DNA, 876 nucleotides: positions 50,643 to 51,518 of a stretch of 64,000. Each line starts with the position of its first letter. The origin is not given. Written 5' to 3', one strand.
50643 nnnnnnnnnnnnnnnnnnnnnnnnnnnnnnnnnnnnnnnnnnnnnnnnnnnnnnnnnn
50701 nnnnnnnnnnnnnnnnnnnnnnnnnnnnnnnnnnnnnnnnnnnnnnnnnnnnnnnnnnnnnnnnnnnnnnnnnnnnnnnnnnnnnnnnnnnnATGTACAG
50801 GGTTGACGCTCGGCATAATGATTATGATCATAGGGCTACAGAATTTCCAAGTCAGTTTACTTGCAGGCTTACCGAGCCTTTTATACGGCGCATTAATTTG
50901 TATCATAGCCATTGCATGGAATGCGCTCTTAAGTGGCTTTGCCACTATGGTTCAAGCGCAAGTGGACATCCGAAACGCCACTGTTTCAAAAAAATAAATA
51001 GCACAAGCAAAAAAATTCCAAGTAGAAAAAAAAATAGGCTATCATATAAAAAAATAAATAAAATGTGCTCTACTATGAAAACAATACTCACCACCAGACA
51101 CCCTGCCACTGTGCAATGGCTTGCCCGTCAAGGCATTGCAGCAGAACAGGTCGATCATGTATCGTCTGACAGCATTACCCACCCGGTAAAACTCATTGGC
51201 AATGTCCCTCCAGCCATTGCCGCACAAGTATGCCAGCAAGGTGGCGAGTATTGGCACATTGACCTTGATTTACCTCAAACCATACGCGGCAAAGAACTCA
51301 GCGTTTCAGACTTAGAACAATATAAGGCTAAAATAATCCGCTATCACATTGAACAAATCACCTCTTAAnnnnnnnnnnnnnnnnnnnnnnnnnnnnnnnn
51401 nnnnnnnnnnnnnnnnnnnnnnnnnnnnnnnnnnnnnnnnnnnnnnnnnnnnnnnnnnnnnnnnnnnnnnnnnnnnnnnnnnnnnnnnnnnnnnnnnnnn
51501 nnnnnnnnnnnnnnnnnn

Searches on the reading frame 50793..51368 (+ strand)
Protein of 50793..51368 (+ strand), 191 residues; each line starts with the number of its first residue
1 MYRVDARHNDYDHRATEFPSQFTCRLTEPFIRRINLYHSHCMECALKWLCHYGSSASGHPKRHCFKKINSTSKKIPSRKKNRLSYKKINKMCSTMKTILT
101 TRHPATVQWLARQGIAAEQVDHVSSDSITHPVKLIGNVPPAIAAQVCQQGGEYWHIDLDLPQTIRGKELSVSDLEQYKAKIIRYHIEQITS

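Call 43: search_protein_families(library=ncbifam, proteins=[window:50793-51368:+], max_evalue=0.00001)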
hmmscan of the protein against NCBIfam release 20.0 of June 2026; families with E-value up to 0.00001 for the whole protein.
window:50793-51368:+ (191 aa): 1 family
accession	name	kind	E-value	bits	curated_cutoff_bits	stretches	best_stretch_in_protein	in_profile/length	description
TIGR02620.1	cas_VVA1548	hypoth_equivalog_domain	3.8e-19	68.7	46.35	1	99-187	2-91/93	CRISPR-associated protein Csx16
